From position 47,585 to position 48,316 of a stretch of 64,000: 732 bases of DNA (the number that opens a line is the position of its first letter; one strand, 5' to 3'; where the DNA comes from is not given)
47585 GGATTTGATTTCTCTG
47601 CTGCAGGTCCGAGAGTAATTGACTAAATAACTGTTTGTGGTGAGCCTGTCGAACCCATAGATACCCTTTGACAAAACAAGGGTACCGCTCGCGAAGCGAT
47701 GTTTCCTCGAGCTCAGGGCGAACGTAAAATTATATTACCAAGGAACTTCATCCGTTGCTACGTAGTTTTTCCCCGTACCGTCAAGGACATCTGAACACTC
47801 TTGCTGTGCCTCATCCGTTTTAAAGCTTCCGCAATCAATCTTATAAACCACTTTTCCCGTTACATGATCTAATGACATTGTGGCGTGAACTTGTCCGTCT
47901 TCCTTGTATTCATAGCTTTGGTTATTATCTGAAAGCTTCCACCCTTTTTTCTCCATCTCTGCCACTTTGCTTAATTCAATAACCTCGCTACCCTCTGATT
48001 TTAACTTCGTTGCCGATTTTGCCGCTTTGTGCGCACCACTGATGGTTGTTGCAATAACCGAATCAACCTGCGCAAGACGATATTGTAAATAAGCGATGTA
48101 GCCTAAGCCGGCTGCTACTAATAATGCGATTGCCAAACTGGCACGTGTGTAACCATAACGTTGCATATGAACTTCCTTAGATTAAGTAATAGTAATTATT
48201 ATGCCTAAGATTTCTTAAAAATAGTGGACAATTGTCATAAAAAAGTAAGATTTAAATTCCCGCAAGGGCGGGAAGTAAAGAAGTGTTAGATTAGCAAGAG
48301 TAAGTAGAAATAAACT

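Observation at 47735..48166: Cryptic PilA-like protein with a non-canonical prepilin signal (Arg+3, Ser+5)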

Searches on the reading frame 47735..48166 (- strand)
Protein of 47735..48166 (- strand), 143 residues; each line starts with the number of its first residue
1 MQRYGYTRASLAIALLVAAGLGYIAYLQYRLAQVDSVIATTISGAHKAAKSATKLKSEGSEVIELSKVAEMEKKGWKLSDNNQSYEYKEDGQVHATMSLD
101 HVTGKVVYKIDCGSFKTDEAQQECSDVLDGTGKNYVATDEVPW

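Call 3: search_protein_families(library=pfam, proteins=[window:47735-48166:-], max_evalue=1)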
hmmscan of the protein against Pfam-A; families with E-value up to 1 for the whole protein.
window:47735-48166:- (143 aa): 3 families
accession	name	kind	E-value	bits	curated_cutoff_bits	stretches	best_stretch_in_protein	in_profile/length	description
PF11193.13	DUF2812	-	0.00013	22.6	27.8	1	66-138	7-69/110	Protein of unknown function (DUF2812)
PF12445.13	FliC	-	0.0034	18.1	23.2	1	36-118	51-124/127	Flagellin protein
PF09784.14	L31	-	0.19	12.5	22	1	28-75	24-68/102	Mitochondrial ribosomal protein L31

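Call 4: search_protein_families(library=ncbifam, proteins=[window:47735-48166:-], max_evalue=1)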
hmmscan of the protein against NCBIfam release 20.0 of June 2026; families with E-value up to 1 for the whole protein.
window:47735-48166:- (143 aa): 0 families

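Call 5: find_homologous_proteins(query=window:47735-48166:-, max_evalue=0.01)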
Query window:47735-48166:- (143 aa): 39 proteins with E <= 0.01 among 101 candidates.
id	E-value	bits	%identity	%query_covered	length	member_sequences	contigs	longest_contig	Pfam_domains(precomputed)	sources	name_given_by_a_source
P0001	2.7e-87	307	100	100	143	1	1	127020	-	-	-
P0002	7.8e-77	274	87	100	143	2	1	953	-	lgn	-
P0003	1.9e-74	266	84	100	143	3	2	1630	-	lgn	-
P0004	2.8e-68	246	79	100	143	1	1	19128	-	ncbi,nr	ncbi:MAG: hypothetical protein Q8K81_05795 [Sulfuricurvum sp.]|nr:hypothetical protein [Sulfuricurvu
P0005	1.2e-65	237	77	100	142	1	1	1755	-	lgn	-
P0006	5.9e-65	235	76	99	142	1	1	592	-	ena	-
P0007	6.4e-64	232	73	100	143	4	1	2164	-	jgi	-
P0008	4.0e-63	229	74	100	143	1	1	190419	-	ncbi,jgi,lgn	ncbi:MAG: hypothetical protein WC680_08410 [Sulfuricurvum sp.]|jgi:hypothetical protein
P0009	5.7e-63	229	73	100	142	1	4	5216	-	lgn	-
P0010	9.1e-63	228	74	100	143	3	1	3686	-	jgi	jgi:hypothetical protein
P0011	1.2e-62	228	75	100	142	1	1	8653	-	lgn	-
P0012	1.6e-62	227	71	100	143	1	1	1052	-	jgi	-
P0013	2.2e-62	227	75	100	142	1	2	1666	-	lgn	-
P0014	1.0e-61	225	73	100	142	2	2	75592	-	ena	-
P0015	1.1e-61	225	73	100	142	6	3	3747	-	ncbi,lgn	ncbi:MAG: hypothetical protein ACYDD5_13325 [Sulfuricurvum sp.]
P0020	2.5e-60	220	72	100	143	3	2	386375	-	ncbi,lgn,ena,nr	ncbi:MAG: hypothetical protein Q8M39_04585 [Sulfuricurvum sp.]|nr:hypothetical protein [Sulfuricurvu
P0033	3.5e-54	200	66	100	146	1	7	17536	-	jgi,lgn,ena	jgi:hypothetical protein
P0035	3.0e-50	188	64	100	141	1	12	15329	-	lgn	-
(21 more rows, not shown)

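Call 14: find_encoding_contigs(protein=P0020, flank=6000, max_places=2)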
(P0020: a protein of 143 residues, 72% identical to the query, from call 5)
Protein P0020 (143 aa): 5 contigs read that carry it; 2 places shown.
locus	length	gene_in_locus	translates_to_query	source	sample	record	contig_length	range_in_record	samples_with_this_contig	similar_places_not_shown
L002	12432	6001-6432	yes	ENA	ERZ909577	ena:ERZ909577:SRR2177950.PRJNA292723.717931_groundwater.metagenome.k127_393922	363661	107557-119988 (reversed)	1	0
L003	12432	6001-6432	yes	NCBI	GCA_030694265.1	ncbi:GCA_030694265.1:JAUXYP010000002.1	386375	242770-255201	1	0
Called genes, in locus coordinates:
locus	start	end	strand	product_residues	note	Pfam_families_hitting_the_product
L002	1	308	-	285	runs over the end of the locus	PF01937:ARMT1-like_dom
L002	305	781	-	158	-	PF13118:DUF3972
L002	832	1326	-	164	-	PF00731:AIRC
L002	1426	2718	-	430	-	PF01136:Peptidase_U32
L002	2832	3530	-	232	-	PF28017:CheZ_Pase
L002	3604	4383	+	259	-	PF02811:PHP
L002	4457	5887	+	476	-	PF03951:Gln-synt_N, PF00120:Gln-synt_C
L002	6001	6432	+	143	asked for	-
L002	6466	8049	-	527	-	PF01293:PEPCK_ATP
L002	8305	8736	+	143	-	PF07963:N_methyl (weak)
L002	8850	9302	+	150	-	-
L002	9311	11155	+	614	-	PF17764:PriA_3primeBD, PF00270:DEAD, PF04851:ResIII, PF18319:Zn_ribbon_PriA, PF00271:Helicase_C, PF18074:PriA_C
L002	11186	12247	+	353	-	PF04551:GcpE, PF26540:GcpE_C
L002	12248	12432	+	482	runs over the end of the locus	PF00772:DnaB, PF03796:DnaB_C, PF13481:AAA_25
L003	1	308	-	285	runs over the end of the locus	PF01937:ARMT1-like_dom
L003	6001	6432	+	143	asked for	-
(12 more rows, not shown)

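Call 15: find_encoding_contigs(protein=P0033, flank=6000, max_places=2)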
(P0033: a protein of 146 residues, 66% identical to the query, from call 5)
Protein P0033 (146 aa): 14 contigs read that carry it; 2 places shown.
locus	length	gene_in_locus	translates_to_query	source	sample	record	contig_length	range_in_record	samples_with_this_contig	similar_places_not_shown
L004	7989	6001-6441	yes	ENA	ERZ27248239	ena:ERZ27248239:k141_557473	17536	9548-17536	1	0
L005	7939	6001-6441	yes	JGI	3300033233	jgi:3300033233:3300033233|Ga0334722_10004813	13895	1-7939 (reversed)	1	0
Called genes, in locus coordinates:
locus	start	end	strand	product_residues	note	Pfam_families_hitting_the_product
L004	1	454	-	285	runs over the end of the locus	PF01937:ARMT1-like_dom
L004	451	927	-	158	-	PF13118:DUF3972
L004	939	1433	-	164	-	PF00731:AIRC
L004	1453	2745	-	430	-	PF01136:Peptidase_U32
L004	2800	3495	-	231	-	PF28017:CheZ_Pase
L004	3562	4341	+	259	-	PF02811:PHP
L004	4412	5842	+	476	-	PF03951:Gln-synt_N, PF00120:Gln-synt_C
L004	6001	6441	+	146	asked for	-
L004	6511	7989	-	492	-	?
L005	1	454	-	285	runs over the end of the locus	PF01937:ARMT1-like_dom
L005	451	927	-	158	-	PF13118:DUF3972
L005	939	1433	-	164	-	PF00731:AIRC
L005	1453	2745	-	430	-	PF01136:Peptidase_U32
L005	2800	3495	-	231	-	PF28017:CheZ_Pase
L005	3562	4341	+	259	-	PF02811:PHP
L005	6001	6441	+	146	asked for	-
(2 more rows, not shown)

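Call 16: predict_structure(alignment_id=A1)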
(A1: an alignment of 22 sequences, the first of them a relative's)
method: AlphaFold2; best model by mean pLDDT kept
length: 143 residues; sequences in the alignment: 22
mean_pLDDT: 77.8   pTM: 0.67
mean pLDDT of the five models: 77.8, 75.8, 70.5, 65.1, 64.3
residues with pLDDT >= 90: 8; 70-90: 107; 50-70: 22; < 50: 6
segments of 3 or more residues with pLDDT < 50: 1-6
pLDDT, mean of each block of 10 residues (from residue 1): 49 58 72 83 84 78 72 85 86 87 82 87 85 85 66
secondary structure, 60 per line:
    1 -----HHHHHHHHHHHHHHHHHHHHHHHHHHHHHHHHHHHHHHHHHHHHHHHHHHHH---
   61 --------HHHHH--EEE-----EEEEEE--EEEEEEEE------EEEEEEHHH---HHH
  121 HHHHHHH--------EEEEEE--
elements in order: H6-57 H69-73 E76-78 E84-89 E92-99 E106-111 H118-127 E136-141

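Call 18: search_protein_representatives(protein=window:47735-48166:-)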
Query: 143 residues. Proteins with E-value up to 0.001 (for the whole library): 10; up to 1e-10: 2; up to 1e-30: 1. The best 10 are listed.
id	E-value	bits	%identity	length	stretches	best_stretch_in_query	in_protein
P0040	7.1e-31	123.2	42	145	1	2-143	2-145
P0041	2.6e-22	95.6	67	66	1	78-143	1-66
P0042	9.7e-10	54.9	38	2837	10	93-132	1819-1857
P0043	2.1e-07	47.3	28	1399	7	81-138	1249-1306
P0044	4.5e-06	43.0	33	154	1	1-129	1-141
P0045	6.3e-06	42.6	33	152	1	13-141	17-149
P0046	1.4e-05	41.4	29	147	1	14-128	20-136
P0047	6.1e-05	39.3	29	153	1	1-136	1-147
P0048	1.1e-04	38.5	42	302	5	14-41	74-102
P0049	4.6e-04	36.5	29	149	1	3-131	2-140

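Call 20: fold_search(model_id=the predicted structure, library=pdb)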
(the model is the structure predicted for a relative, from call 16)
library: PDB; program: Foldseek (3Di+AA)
matches with E <= 10: 304; with E <= 0.001: 0
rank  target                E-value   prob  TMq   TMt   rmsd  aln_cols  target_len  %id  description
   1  9ukm_I                2.7e-01  0.21  0.31  0.16  15.6       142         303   18  Cryo-EM structure of bacteriophage P1 head (released 2025-10-22)
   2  7qnt_BBB              4.5e-01  0.13  0.20  0.07   7.7        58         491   17  TarM(Se) native (released 2023-05-10)
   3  9eh2_x                5.8e-01  0.06  0.18  0.07  27.7       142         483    7  RNA polymerase II-DSIF-SPT6-PAF1c-TFIIS-IWS1-SETD2-FACT nucleosome upstream (released 2024-12-18)
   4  7qnt_AAA              6.2e-01  0.12  0.20  0.07   8.0        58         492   16  TarM(Se) native (released 2023-05-10)
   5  3kxy_B                7.5e-01  0.21  0.21  0.23   9.8        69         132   14  Crystal Structure of the ExsC-ExsE Complex (released 2010-06-30)
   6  4khb_E                7.5e-01  0.08  0.19  0.24  11.2        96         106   11  Structure of the Spt16D Pob3N heterodimer (released 2013-05-29)
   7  9a74_A                8.0e-01  0.23  0.24  0.40   9.1        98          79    8  Integrative model of YKUJ-NUSA by crosslinking MS and deep learning (released 2024-09-18)
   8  4khb_G                8.0e-01  0.09  0.19  0.24  10.1        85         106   10  Structure of the Spt16D Pob3N heterodimer (released 2013-05-29)
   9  4khb_C                8.0e-01  0.09  0.18  0.24  10.6        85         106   12  Structure of the Spt16D Pob3N heterodimer (released 2013-05-29)
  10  2r8v                  8.5e-01  0.11  0.14  0.06  10.7        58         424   16  Native structure of N-acetylglutamate synthase from Neisseria gonorrhoeae (released 2008-01-15)
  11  7kq2_A                8.5e-01  0.07  0.16  0.19  10.6        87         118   13  1.98 A resolution crystal structure of Group A Streptococcus H111A HupZ-V5-His6 (released 2021-02-10)
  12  5vaf_B                8.5e-01  0.06  0.11  0.04  11.9        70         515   16  Crystal structure of accessory secretion protein 1 (released 2018-02-21)
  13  6lnw_A                8.5e-01  0.04  0.12  0.05  11.2        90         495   14  Crystal structure of accessory secretory protein 1,2 and 3 in Streptococcus pneumoniae (released 2020-02-26)
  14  7kq2_B                9.1e-01  0.06  0.15  0.17  10.8        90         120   10  1.98 A resolution crystal structure of Group A Streptococcus H111A HupZ-V5-His6 (released 2021-02-10)
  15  5vaf_A                9.1e-01  0.05  0.11  0.04  11.9        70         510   16  Crystal structure of accessory secretion protein 1 (released 2018-02-21)
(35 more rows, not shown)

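Call 22: find_homologous_proteins(query=P0044, max_evalue=0.001)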
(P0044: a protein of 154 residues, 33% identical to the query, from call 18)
Query P0044 (154 aa): 682 proteins with E <= 0.001 among 3011 candidates; the best 120 are listed.
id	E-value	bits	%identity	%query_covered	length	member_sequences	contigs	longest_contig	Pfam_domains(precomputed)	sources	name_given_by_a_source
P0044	1.2e-91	322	100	100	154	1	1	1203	PF07963.18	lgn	-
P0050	4.1e-81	288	88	100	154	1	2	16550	PF07963.18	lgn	-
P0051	6.2e-80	284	88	100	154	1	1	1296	PF07963.18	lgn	-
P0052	4.3e-78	278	86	100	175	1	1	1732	PF07963.18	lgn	-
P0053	5.6e-75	268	84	100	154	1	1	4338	PF07963.18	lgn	-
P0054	5.9e-74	264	83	100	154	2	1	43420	PF07963.18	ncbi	-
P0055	8.5e-73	261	82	100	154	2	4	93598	PF07963.18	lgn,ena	-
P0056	9.2e-71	254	81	100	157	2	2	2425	PF07963.18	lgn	-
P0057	4.1e-70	252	79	100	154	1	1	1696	PF07963.18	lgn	-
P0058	6.4e-70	251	81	100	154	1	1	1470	PF07963.18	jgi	jgi:prepilin-type N-terminal cleavage/methylation domain-containing protein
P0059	2.4e-68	246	78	100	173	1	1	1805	PF07963.18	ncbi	-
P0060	4.1e-68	246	79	100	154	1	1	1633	PF07963.18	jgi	-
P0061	1.8e-67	243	79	100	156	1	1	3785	PF07963.18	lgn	-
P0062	2.3e-67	243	79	100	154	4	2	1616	PF07963.18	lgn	-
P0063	4.7e-67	242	79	100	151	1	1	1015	PF07963.18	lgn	-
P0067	2.4e-66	240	77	100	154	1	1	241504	PF07963.18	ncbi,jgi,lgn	-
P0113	5.0e-45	171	62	99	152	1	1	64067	PF07963.18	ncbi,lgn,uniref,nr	ncbi:type II secretion system protein [Sulfuricurvum sp.]|uniref:type II secretion system protein n=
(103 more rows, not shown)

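Call 24: find_encoding_contigs(protein=P0067, flank=8000, max_places=2)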
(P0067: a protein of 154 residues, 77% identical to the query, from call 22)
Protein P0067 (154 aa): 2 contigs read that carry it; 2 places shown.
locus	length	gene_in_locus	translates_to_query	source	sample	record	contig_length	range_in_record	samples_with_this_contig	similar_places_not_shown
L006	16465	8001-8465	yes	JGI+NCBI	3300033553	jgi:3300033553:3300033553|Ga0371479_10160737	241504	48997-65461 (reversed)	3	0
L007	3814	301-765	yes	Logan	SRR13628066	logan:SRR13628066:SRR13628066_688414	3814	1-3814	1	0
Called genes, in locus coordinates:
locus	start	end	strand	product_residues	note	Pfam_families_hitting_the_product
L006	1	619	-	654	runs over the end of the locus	PF00912:Transgly, PF00905:Transpeptidase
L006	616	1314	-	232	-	PF00005:ABC_tran, PF13304:AAA_21 (faint)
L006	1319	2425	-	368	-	PF00155:Aminotran_1_2, PF01053:Cys_Met_Meta_PP (weak)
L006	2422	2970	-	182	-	PF02545:Maf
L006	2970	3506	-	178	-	-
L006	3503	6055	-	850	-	PF01411:tRNA-synt_2c, PF07973:tRNA_SAD, PF02272:DHHA1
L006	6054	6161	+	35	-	-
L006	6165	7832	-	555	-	PF00682:HMGL-like, PF22615:IPMS_D2, PF08502:LeuA_dimer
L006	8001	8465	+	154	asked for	PF07963:N_methyl (weak)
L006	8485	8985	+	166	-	PF07963:N_methyl (weak)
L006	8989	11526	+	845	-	PF28247:DUF6701_3rd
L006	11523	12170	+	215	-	-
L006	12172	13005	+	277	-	-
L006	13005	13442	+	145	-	-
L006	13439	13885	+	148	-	-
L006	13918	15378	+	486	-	-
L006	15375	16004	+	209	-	-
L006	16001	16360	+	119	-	-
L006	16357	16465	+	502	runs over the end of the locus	PF00263:Secretin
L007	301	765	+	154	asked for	PF07963:N_methyl (weak)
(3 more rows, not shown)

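Call 25: find_encoding_contigs(protein=P0113, flank=8000, max_places=2)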
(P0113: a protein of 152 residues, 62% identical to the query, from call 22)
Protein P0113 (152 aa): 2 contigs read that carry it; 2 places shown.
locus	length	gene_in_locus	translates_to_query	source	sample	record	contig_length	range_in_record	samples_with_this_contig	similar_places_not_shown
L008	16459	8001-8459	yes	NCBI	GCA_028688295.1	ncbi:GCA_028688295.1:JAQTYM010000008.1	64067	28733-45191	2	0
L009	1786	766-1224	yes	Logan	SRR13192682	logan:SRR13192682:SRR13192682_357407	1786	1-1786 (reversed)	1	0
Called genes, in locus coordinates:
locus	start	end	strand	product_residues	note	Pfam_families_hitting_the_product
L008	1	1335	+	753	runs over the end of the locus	PF09084:NMT1, PF12974:Phosphonate-bd (faint), PF00497:SBP_bac_3, PF00990:GGDEF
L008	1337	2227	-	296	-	PF01937:ARMT1-like_dom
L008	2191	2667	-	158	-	PF13118:DUF3972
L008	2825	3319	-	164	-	PF00731:AIRC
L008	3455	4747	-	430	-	PF01136:Peptidase_U32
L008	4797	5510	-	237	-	PF28017:CheZ_Pase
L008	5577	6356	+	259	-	PF02811:PHP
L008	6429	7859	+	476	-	PF03951:Gln-synt_N, PF00120:Gln-synt_C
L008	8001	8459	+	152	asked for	PF07963:N_methyl (weak)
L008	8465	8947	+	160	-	PF07963:N_methyl (faint)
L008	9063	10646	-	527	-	PF01293:PEPCK_ATP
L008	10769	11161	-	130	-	-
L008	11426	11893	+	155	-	PF07963:N_methyl (weak)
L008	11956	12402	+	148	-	-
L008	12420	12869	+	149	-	PF07963:N_methyl (faint)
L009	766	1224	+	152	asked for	PF07963:N_methyl (weak)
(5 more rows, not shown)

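Call 38: search_protein_families(library=ncbifam, proteins=[L006:8001-8465:+, L006:8485-8985:+, L006:8989-11526:+, L006:11523-12170:+, L006:12172-13005:+, L006:13005-13442:+, L006:13439-13885:+, L006:13918-15378:+, L006:15375-16004:+, L006:16001-16360:+], max_evalue=0.01)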
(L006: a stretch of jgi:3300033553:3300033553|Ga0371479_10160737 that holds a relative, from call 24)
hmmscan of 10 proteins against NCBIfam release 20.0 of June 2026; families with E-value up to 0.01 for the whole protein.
L006:8001-8465:+ (154 aa): 9 families
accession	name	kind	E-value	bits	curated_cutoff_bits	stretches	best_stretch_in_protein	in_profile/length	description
NF007862.0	PRK10574.1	equivalog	3e-10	40.4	138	1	2-68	3-69/145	prepilin peptidase-dependent pilin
NF041775.1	typeIV_PilA_Myxo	equivalog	9.2e-08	32.3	400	1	4-116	11-122/214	type IV pilin protein PilA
TIGR01710.1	typeII_sec_gspG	equivalog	2.9e-07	30.6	88.85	1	5-53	2-49/134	type II secretion system major pseudopilin GspG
TIGR02532.1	IV_pilin_GFxxxE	domain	1.1e-05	25.1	16.3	1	4-26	2-24/24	prepilin-type N-terminal cleavage/methylation domain-containing protein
NF040999.1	pilin_ComGC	equivalog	0.00012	22.2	75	1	4-39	2-35/84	competence type IV pilus major pilin ComGC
TIGR02596.1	TIGR02596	subfamily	0.00056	20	70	1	6-56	1-51/196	Verru_Chthon cassette protein D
TIGR01708.2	typeII_sec_gspH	equivalog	0.0007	19.6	80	1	6-40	4-38/169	type II secretion system minor pseudopilin GspH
NF041013.1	T4P_ComGE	equivalog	0.001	19.1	49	1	4-38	4-38/83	competence type IV pilus minor pilin ComGE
NF007800.0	PRK10506.1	equivalog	0.0057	16.5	158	1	2-44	7-49/163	prepilin peptidase-dependent protein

L006:8485-8985:+ (166 aa): 9 families
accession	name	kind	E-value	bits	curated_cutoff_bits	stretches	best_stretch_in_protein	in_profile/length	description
TIGR01710.1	typeII_sec_gspG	equivalog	9.4e-09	35.4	88.85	1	7-58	1-52/134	type II secretion system major pseudopilin GspG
TIGR02532.1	IV_pilin_GFxxxE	domain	1.9e-07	30.6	16.3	1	7-29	2-24/24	prepilin-type N-terminal cleavage/methylation domain-containing protein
NF007862.0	PRK10574.1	equivalog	2.6e-07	30.9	138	1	7-57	5-55/145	prepilin peptidase-dependent pilin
NF041775.1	typeIV_PilA_Myxo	equivalog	1.1e-06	28.8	400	1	7-41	11-45/214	type IV pilin protein PilA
TIGR01708.2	typeII_sec_gspH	equivalog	1.6e-06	28.3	80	1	7-44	2-39/169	type II secretion system minor pseudopilin GspH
NF040999.1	pilin_ComGC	equivalog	2e-06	27.9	75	1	7-57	2-52/84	competence type IV pilus major pilin ComGC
TIGR02596.1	TIGR02596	subfamily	5.4e-05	23.4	70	1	9-43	1-35/196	Verru_Chthon cassette protein D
NF041013.1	T4P_ComGE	equivalog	0.00023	21.2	49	1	8-56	5-54/83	competence type IV pilus minor pilin ComGE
NF007800.0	PRK10506.1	equivalog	0.0075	16.1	158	1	6-43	8-45/163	prepilin peptidase-dependent protein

L006:8989-11526:+ (845 aa): 0 families

L006:11523-12170:+ (215 aa): 6 families
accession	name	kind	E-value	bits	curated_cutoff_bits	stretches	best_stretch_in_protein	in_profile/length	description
TIGR02599.1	TIGR02599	subfamily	0.00052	19.4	256.5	1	4-44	1-41/361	Verru_Chthon cassette protein C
NF041002.1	pilin_ComGF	equivalog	0.0006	20.1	80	1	3-43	2-42/139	competence type IV pilus minor pilin ComGF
NF041013.1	T4P_ComGE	equivalog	0.0013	18.8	49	1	3-48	4-49/83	competence type IV pilus minor pilin ComGE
TIGR02532.1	IV_pilin_GFxxxE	domain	0.0015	18.3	16.3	1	3-23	2-22/24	prepilin-type N-terminal cleavage/methylation domain-containing protein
NF040999.1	pilin_ComGC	equivalog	0.0072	16.5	75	0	3-48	2-46/84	competence type IV pilus major pilin ComGC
NF000006.2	trim_DfrA26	exception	0.0099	16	350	0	113-166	9-62/183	trimethoprim-resistant dihydrofolate reductase DfrA26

L006:12172-13005:+ (277 aa): 3 families
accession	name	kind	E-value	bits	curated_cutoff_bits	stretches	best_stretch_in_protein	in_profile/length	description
TIGR02532.1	IV_pilin_GFxxxE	domain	5.4e-05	22.9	16.3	1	2-22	1-21/24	prepilin-type N-terminal cleavage/methylation domain-containing protein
TIGR01711.1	gspJ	equivalog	0.0032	17.3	64.85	1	3-38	1-35/192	type II secretion system minor pseudopilin GspJ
NF007848.0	PRK10557.1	equivalog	0.0097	15.2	120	0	2-45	10-53/192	prepilin peptidase-dependent protein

L006:13005-13442:+ (145 aa): 0 families

L006:13439-13885:+ (148 aa): 4 families
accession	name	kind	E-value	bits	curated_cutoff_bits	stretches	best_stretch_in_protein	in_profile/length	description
TIGR01708.2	typeII_sec_gspH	equivalog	4.5e-06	26.8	80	1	5-80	4-83/169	type II secretion system minor pseudopilin GspH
TIGR01710.1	typeII_sec_gspG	equivalog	9.1e-05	22.5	88.85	1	3-47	1-45/134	type II secretion system major pseudopilin GspG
TIGR02532.1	IV_pilin_GFxxxE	domain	9.3e-05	22.1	16.3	1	3-24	2-23/24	prepilin-type N-terminal cleavage/methylation domain-containing protein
NF040982.1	ComGD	equivalog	0.0034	17.8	70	1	3-47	2-46/139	competence type IV pilus minor pilin ComGD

L006:13918-15378:+ (486 aa): 1 family
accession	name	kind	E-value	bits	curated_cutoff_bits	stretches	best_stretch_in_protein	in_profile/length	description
NF038305.1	HpsJ_fam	subfamily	0.0025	17.8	60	1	322-410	86-176/234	HpsJ family protein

L006:15375-16004:+ (209 aa): 1 family
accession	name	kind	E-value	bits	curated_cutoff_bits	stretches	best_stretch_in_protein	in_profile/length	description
NF040576.1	T2SS_GspM_XpsM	equivalog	0.0011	18.6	60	0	123-195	87-156/180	type II secretion system protein GspM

L006:16001-16360:+ (119 aa): 0 families

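Call 43: search_solved_structures(query=A3, max_evalue=1, show_alignments=2)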
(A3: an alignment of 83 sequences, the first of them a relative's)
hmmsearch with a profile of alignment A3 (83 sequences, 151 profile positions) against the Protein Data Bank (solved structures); distinct sequences matched with E-value up to 1: 23.
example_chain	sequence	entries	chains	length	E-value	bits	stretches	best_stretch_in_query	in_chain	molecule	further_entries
9egp_A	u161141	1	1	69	8.2e-09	38.9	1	3-36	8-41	Geopilin domain 1 protein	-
8qqj_J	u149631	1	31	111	8.5e-09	38.8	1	6-99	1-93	Type IV narrow pilus major component PilA5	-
9lab_B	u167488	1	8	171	1.3e-08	38.2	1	1-57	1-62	MSHA major pilin subunit MshA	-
7tgg_A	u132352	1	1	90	2.7e-08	37.2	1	2-36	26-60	Geopilin domain 1 protein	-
8tob_GA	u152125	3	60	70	1.1e-07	35.2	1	7-45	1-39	Fimbrial protein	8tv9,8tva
6xxe_A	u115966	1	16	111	1.8e-07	34.5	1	6-61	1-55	Uncharacterized protein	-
1oqw_A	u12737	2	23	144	3.1e-07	33.8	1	6-51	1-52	Fimbrial protein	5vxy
8p3b_A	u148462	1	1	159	3.3e-07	33.7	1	6-79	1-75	Fimbrial protein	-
2hi2_A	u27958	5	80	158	6.1e-07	32.8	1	6-61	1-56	Fimbrial protein | PilA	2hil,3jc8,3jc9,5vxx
8tum_e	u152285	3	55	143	7.1e-07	32.6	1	6-44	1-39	Type IV major pilin protein PilA | Pilin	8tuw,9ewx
1ay2_A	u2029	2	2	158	7.3e-07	32.6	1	6-45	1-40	TYPE 4 PILIN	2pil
5kua_A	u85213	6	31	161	1.2e-06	31.9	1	6-84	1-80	pilin | Neisseria meningitidis PilE variant SB-GATDH | Neisseria meningitidis PilE, SB-DATDH variant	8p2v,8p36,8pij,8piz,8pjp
2m7g_A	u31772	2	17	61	1.7e-06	31.3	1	6-36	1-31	Geopilin domain 1 protein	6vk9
8pfb_G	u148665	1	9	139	5.1e-06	29.8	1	6-78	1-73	Type IV pilin PilE1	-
6gv9_A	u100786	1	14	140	8e-06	29.2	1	6-46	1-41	Prepilin peptidase-dependent protein D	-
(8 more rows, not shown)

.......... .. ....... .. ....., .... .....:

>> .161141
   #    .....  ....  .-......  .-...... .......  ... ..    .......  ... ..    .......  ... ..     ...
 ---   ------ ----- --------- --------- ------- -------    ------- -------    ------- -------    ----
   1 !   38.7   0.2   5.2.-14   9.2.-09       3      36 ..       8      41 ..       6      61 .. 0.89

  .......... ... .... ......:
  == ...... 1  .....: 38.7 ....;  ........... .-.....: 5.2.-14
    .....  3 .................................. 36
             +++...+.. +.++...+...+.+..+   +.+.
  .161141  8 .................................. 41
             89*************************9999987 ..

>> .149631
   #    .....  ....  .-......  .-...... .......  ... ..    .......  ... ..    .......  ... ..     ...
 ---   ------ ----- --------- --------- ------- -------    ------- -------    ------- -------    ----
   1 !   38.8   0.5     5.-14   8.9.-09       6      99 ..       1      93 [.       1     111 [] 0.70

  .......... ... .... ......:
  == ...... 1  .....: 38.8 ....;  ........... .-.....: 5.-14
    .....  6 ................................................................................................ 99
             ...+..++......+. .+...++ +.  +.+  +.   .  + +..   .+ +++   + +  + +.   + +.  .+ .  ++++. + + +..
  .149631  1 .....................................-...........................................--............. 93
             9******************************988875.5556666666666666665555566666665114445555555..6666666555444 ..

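Call 44: search_solved_structures(query=A1, max_evalue=10, show_alignments=2)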
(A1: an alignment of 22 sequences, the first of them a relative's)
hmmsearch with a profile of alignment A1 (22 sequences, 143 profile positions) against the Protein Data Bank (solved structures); distinct sequences matched with E-value up to 10: 16.
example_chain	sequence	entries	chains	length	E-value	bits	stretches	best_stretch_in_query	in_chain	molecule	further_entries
2wqw_A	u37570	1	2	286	0.51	13.6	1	26-89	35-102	INTERNALIN B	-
2uzx_A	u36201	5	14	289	0.52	13.6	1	26-89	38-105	INTERNALIN B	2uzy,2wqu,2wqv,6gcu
2wqx_A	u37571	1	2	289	0.52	13.6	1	26-89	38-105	INTERNALIN B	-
1h6t_A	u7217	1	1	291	0.52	13.6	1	26-89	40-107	INTERNALIN B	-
1d0b_A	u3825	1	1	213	0.54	13.5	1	26-89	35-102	INTERNALIN B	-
6dbg_A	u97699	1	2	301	0.56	13.5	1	26-89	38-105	Internalin B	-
9qr4_A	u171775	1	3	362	0.62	13.3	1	26-89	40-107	Internalin B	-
1otm_A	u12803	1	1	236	0.63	13.3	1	25-89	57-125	internalin B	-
1oto_A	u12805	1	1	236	0.64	13.3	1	25-89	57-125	Internalin B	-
1otn_A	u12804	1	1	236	0.65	13.3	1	26-89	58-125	Internalin B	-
9ydo_Aa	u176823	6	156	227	0.68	13.2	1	34-98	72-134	Flagellar L-ring protein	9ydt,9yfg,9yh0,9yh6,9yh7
2y5q_A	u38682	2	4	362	0.71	13.1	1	26-89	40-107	INTERNALIN B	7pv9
9qr5_A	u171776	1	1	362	0.71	13.1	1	26-89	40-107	Internalin B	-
7nms_A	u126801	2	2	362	0.72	13.1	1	26-89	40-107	Internalin B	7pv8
9yec_Aa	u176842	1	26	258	0.78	13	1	34-98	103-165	Flagellar L-ring protein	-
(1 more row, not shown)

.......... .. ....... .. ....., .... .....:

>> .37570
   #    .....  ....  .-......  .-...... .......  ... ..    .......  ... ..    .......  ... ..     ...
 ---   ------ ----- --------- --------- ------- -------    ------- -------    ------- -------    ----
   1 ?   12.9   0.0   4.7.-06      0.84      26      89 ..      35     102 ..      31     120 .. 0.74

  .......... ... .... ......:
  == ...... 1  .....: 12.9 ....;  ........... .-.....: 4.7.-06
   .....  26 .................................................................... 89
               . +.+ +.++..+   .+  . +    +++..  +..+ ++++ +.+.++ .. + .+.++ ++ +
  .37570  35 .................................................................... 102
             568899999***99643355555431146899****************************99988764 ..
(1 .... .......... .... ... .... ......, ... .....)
